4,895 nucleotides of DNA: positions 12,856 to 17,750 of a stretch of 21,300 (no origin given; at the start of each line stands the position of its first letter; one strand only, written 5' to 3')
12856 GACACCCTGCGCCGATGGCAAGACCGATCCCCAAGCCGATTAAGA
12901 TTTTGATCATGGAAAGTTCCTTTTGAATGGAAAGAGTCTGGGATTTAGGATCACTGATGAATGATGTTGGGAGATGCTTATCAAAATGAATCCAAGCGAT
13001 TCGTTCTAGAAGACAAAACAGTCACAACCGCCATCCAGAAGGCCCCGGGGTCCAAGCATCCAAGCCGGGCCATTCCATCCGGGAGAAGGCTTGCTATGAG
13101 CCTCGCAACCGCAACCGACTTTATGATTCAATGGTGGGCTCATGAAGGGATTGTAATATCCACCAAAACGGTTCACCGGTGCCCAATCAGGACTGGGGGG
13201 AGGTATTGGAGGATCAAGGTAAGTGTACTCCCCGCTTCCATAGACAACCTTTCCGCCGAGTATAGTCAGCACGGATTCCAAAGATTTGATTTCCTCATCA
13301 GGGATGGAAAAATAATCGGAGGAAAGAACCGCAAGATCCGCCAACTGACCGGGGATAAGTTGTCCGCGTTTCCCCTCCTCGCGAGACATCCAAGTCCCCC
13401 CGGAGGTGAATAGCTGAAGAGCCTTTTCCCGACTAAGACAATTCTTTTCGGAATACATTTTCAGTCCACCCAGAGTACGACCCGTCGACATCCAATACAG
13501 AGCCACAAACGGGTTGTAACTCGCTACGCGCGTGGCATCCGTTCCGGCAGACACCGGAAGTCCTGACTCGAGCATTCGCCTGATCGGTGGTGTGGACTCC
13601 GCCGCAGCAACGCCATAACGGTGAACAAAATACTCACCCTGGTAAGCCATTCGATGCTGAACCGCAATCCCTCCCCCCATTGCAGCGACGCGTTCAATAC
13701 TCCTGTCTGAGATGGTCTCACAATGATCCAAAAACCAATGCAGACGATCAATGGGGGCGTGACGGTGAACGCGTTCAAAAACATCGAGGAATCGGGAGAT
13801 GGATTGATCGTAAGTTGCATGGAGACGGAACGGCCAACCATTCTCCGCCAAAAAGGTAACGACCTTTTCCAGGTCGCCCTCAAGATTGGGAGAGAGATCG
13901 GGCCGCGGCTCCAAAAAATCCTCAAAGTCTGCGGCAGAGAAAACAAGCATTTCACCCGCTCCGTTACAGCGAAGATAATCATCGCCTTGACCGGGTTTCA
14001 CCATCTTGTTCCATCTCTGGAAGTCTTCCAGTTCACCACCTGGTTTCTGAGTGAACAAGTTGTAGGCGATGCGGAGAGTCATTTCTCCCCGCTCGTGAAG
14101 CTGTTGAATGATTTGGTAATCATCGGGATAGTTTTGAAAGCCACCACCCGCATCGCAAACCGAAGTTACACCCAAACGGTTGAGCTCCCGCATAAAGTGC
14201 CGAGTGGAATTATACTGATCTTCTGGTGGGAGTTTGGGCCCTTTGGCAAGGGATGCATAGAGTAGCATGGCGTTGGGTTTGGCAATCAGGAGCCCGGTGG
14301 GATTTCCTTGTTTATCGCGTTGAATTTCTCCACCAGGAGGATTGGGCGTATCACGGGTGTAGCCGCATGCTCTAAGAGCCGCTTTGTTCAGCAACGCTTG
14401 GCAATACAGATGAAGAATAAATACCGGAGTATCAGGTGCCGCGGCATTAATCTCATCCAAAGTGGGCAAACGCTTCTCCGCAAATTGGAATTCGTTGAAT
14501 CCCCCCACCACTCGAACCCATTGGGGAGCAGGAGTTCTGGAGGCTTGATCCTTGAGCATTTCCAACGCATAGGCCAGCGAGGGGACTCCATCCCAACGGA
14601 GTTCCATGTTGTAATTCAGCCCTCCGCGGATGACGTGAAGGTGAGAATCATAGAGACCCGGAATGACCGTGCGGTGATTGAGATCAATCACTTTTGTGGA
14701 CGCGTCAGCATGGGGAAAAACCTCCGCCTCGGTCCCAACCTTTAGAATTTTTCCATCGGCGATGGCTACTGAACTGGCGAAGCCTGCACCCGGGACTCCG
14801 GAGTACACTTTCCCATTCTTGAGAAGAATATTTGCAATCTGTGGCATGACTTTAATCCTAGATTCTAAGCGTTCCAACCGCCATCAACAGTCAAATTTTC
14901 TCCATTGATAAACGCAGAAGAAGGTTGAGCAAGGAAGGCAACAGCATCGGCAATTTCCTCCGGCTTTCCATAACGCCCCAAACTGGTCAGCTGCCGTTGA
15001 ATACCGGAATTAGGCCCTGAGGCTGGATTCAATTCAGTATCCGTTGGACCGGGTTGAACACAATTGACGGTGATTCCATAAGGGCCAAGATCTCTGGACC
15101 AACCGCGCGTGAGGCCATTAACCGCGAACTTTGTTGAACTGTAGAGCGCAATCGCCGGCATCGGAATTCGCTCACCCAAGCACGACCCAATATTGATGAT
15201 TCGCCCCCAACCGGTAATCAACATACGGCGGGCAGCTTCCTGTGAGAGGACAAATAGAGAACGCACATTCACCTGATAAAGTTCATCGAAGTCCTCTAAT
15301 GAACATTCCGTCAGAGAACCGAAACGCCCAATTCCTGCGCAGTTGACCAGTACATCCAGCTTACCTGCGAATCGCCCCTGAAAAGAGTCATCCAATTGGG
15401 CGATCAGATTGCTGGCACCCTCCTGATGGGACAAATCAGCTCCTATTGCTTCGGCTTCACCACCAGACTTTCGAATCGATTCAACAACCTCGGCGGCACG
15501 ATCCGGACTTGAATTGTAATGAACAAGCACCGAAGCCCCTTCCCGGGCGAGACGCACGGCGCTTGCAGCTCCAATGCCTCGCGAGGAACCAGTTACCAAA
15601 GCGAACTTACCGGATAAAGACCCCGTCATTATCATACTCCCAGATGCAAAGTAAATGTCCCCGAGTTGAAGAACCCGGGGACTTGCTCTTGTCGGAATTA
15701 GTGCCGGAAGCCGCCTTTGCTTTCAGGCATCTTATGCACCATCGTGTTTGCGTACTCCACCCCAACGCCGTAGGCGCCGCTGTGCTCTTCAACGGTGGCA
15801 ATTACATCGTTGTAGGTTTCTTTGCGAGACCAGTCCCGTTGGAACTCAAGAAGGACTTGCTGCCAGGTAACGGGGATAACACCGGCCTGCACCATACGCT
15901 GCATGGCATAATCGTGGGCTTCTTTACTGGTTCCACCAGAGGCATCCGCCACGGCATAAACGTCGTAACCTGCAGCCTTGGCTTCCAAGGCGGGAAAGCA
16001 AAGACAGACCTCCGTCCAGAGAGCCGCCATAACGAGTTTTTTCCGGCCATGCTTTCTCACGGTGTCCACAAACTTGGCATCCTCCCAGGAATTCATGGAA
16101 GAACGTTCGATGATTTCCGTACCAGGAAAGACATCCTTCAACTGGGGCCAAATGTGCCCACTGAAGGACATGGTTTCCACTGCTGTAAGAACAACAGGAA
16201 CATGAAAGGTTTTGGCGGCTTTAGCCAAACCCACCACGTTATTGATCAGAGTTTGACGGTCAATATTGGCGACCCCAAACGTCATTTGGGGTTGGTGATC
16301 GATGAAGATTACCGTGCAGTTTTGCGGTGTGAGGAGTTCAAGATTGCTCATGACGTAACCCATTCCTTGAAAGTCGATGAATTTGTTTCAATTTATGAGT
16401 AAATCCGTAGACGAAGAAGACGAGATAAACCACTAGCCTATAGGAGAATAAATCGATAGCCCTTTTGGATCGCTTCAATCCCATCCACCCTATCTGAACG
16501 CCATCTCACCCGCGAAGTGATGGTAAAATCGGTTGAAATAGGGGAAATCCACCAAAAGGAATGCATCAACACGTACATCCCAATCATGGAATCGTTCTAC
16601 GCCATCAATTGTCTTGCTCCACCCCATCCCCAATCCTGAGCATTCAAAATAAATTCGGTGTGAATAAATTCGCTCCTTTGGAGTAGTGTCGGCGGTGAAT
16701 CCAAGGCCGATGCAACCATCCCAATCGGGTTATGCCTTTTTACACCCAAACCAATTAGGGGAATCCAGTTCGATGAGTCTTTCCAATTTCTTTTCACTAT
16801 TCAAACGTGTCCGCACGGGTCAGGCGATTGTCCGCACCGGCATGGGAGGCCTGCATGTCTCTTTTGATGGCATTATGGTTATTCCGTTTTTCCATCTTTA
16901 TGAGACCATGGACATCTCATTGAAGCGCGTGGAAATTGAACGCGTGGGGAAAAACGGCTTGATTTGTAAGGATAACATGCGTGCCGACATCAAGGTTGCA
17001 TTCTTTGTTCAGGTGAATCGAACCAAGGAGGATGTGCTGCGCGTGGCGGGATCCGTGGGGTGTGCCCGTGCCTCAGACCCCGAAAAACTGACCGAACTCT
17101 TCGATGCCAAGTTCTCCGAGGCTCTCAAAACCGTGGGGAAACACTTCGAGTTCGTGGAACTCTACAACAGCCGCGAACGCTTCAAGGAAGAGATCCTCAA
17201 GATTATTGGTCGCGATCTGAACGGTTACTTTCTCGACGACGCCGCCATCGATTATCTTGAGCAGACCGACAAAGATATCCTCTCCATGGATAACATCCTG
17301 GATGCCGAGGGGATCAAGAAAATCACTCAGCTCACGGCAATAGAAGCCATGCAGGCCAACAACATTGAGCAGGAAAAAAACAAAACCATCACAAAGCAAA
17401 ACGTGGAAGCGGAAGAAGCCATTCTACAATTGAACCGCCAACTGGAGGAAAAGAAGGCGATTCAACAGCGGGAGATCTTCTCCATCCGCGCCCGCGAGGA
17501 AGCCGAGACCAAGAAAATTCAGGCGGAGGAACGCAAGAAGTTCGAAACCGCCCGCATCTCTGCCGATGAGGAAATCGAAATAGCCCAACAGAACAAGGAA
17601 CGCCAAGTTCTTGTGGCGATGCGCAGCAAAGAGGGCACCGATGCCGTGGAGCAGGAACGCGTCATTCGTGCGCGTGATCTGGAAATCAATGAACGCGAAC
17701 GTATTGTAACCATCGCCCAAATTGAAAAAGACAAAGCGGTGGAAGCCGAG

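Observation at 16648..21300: Flotillin plus an unannotated giant coiled-coil protein: candidate two-gene system missed by the ORF track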

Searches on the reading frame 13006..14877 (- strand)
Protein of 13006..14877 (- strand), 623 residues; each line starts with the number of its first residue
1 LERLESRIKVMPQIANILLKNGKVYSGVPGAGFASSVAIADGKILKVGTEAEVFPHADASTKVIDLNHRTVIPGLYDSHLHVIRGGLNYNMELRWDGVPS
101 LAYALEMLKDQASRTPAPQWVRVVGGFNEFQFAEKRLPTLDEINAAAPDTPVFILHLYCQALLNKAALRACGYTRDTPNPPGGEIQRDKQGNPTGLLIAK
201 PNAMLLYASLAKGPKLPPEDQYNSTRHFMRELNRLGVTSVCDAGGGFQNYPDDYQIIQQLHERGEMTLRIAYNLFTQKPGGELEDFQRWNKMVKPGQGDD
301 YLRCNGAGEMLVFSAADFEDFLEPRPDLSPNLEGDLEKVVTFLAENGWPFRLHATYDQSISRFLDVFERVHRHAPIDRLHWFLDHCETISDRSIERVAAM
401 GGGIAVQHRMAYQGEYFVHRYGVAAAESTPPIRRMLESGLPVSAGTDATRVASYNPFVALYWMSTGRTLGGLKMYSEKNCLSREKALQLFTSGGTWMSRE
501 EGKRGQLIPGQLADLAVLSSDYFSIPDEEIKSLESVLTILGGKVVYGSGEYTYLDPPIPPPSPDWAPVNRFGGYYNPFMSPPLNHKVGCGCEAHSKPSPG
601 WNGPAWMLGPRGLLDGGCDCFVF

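Call 7: search_protein_families(library=pfam, proteins=[window:13006-14877:-], max_evalue=0.01)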
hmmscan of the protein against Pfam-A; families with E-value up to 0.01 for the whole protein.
window:13006-14877:- (623 aa): 2 families
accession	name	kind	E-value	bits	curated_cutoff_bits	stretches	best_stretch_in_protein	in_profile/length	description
PF07969.17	Amidohydro_3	-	8.7e-130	434.8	29.7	1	62-546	1-472/472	Amidohydrolase family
PF01979.26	Amidohydro_1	-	8.5e-08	32.2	25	1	216-544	29-344/345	Amidohydrolase family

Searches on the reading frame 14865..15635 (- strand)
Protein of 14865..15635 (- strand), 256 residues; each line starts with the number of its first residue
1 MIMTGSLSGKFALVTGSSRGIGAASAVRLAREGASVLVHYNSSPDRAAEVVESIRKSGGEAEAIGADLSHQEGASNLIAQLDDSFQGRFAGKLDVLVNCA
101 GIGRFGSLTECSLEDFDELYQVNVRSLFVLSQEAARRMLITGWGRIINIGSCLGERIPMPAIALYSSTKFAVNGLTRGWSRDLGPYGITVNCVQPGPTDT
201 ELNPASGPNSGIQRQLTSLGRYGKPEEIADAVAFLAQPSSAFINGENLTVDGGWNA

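Call 7: search_protein_families(library=pfam, proteins=[window:14865-15635:-], max_evalue=0.01)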
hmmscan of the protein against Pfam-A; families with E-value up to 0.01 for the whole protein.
window:14865-15635:- (256 aa): 5 families
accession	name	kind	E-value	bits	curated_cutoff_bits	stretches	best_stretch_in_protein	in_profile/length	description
PF13561.12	adh_short_C2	-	1.1e-54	186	27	1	18-255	5-236/236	Enoyl-(Acyl carrier protein) reductase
PF00106.31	adh_short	-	1.9e-52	178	26.6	1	10-205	1-189/195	short chain dehydrogenase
PF08659.16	KR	-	4.8e-10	40.1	22.6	1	13-133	4-122/180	KR domain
PF23441.1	SDR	-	5.2e-05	23.2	27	1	12-206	10-202/258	SDR-like rossmann domain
PF01370.27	Epimerase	-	0.005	16.7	20.9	0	12-189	1-166/240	NAD dependent epimerase/dehydratase family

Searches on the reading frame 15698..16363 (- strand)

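Call 7: search_protein_families(library=pfam, proteins=[window:15698-16363:-], max_evalue=0.01)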
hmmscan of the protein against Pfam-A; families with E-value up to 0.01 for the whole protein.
window:15698-16363:- (221 aa): 1 family
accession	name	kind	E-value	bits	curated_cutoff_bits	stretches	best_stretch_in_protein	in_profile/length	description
PF00857.26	Isochorismatase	-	1.7e-24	87.3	27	1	18-169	3-175/175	Isochorismatase domain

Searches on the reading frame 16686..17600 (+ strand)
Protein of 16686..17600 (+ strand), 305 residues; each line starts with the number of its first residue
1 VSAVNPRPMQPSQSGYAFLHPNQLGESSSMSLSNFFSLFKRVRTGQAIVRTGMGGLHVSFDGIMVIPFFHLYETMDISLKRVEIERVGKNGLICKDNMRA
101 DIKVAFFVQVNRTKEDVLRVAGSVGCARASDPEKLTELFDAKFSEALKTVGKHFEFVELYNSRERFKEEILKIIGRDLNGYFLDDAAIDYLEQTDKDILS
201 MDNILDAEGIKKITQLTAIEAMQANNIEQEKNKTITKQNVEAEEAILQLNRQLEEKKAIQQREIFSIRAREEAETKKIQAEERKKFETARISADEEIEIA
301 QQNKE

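Call 7: search_protein_families(library=pfam, proteins=[window:16773-17600:+], max_evalue=0.01)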
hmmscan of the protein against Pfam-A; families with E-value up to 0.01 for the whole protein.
window:16773-17600:+ (276 aa): 1 family
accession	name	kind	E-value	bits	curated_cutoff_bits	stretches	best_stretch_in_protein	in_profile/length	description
PF01145.31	Band_7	-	2.5e-08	34.6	23.6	1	12-159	2-135/176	SPFH domain / Band 7 family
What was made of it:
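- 16806..17249 (+): SPFH/Band_7 domain of the flotillin (residues 12-159 counted from ATG 16773). Pfam PF01145, E 2.5e-8, 34.6 bits (call 7).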

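Call 60: find_homologous_proteins(query=window:16686-17600:+, max_evalue=1e-20)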
Query window:16686-17600:+ (305 aa): 886 proteins with E <= 1e-20 among 2491 candidates; the best 120 are listed.
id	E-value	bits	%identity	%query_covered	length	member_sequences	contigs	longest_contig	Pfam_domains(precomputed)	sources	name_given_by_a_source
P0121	5.8e-104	365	61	92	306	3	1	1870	PF01145.32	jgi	-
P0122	8.3e-104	365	64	89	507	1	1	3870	-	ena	-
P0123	4.7e-103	362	63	90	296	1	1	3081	PF01145.32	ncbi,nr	ncbi:MAG TPA: hypothetical protein VNT26_22655, partial [Candidatus Sulfotelmatobacter sp.]|nr:hypot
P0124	7.7e-103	362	65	89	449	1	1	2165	-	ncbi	-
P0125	9.2e-103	361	65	89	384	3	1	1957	PF01145.32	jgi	jgi:flotillin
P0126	9.7e-103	361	64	87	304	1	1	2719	PF01145.32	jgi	-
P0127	4.3e-102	359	65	88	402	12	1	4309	-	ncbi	ncbi:MAG: hypothetical protein AAGN64_04250 [Bacteroidota bacterium]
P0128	1.3e-101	358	65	88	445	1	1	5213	PF07992.21,PF00162.25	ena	-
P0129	2.0e-101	357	64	89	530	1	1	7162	-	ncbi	ncbi:MAG: flotillin family protein, partial [Verrucomicrobiales bacterium]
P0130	2.3e-101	357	65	90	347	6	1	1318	PF01145.32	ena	-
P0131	2.7e-101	357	65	88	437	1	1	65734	-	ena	-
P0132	7.2e-101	355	67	86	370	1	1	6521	PF01145.32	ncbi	-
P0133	1.1e-100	355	63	88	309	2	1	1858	PF01145.32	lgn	-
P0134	1.3e-100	354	65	90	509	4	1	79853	PF01145.32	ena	-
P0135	3.8e-100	353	65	89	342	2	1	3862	-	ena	-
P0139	1.5e-99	351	58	92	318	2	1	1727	PF01145.32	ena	-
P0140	2.9e-99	350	63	88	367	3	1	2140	PF01145.32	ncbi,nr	ncbi:MAG: hypothetical protein P8J87_15320, partial [Verrucomicrobiales bacterium]|nr:hypothetical p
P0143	1.8e-98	347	62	89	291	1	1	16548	PF01145.32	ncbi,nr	ncbi:MAG: flotillin family protein, partial [Cytophagales bacterium]|nr:flotillin family protein [Cy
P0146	4.0e-98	346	64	83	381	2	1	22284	PF01145.32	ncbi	ncbi:MAG: SPFH domain-containing protein, partial [Pirellulaceae bacterium]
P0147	4.8e-98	346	62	89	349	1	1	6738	PF01145.32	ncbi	ncbi:MAG: flotillin family protein, partial [Verrucomicrobiales bacterium]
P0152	9.5e-98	345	62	89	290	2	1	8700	PF01145.32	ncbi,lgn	-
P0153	9.8e-98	345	61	90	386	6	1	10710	PF01145.32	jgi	-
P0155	2.8e-97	343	60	89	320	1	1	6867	PF01145.32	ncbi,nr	ncbi:MAG: hypothetical protein K9M97_11075, partial [Akkermansiaceae bacterium]|nr:hypothetical prot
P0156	3.9e-97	343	62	90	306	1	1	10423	PF01145.32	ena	-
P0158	5.8e-97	342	62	89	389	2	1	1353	PF01145.32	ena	-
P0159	6.1e-97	342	62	90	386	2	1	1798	PF01145.32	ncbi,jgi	-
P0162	5.5e-96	339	62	90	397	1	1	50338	PF01145.32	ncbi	-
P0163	6.0e-96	339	61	88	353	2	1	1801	PF01145.32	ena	-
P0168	3.6e-95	336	62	85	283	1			PF01145.32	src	-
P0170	4.3e-95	336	60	90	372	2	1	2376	PF01145.32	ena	-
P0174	1.1e-94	335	58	97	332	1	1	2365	PF01145.32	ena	-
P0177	2.6e-94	334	62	88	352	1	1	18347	PF01145.32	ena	-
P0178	2.7e-94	334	64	85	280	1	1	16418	PF01145.32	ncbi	ncbi:MAG: flotillin family protein [Clostridium sp.]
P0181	5.6e-94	333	61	88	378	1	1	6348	PF01145.32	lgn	-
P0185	1.6e-93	331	63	80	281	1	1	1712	PF01145.32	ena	-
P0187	2.2e-93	331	62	88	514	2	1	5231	PF01145.32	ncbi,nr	ncbi:MAG: flotillin family protein, partial [Pirellulales bacterium]|nr:flotillin family protein [Pi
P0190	2.6e-93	330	60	90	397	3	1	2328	PF01145.32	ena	-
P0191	2.8e-93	330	58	90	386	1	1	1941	PF01145.32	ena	-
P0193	4.7e-93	330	63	81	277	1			PF01145.32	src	-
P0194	5.1e-93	329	58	89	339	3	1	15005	PF01145.32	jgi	jgi:uncharacterized membrane protein YqiK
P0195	5.7e-93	329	60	88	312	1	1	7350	PF01145.32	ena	-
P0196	7.0e-93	329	62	81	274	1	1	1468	PF01145.32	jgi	jgi:uncharacterized membrane protein YqiK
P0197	7.6e-93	329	61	90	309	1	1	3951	PF01145.32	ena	-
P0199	9.6e-93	328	61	90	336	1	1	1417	PF01145.32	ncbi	ncbi:MAG TPA: SPFH domain-containing protein, partial [Planctomycetaceae bacterium]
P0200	2.5e-92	327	58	89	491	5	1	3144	PF01145.32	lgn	-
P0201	2.6e-92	327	64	81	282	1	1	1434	PF01145.32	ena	-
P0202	2.6e-92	327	60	90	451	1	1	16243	PF01145.32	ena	-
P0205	3.6e-92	327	59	88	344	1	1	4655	PF01145.32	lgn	-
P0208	4.1e-92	326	60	90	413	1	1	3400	PF01145.32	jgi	jgi:uncharacterized membrane protein YqiK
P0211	8.8e-92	325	58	90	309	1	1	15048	PF01145.32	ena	-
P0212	1.2e-91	325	59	87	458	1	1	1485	PF01145.32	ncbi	ncbi:MAG: flotillin family protein, partial [Bacteroidota bacterium]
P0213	1.7e-91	324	60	89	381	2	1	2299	PF01145.32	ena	-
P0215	2.0e-91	324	57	90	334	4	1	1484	PF01145.32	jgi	jgi:uncharacterized membrane protein YqiK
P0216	2.3e-91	324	61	85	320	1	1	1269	PF01145.32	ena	-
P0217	2.4e-91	324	59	87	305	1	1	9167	PF01145.32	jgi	-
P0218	2.5e-91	324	59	88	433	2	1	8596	PF01145.32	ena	-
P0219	3.1e-91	324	60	89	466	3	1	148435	PF01145.32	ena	-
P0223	1.0e-90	322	61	83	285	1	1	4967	PF01145.32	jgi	-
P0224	1.5e-90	321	59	90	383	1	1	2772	PF01145.32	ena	-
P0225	2.3e-90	321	58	90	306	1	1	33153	PF01145.32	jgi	-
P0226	2.6e-90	321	60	85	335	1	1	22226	PF01145.32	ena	-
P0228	3.8e-90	320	51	90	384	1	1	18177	PF01145.32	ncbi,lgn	-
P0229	5.4e-90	319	59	88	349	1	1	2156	PF01145.32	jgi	-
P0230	6.7e-90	319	56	95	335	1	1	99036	PF01145.32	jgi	jgi:flotillin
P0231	6.8e-90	319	60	88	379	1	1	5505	PF01145.32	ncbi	-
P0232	7.1e-90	319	59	88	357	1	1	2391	PF01145.32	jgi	jgi:Uncharacterized protein conserved in bacteria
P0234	1.9e-89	318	62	82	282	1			PF01145.32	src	-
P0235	2.1e-89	318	59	90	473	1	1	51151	PF01145.32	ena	-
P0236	4.4e-89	316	59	88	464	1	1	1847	PF01145.32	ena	-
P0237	4.7e-89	316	60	87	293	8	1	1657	PF01145.32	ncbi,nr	ncbi:flotillin family protein, partial [Nonlabens mediterrranea]|nr:flotillin family protein [Nonlab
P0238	5.5e-89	316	59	87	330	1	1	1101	PF01145.32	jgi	-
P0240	6.4e-89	316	61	84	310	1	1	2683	PF01145.32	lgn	-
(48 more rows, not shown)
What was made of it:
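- On Flotillin / YqiK-type SPFH2 proteins: The closest database homologs are named 'flotillin family protein' or 'YqiK' (call 60).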
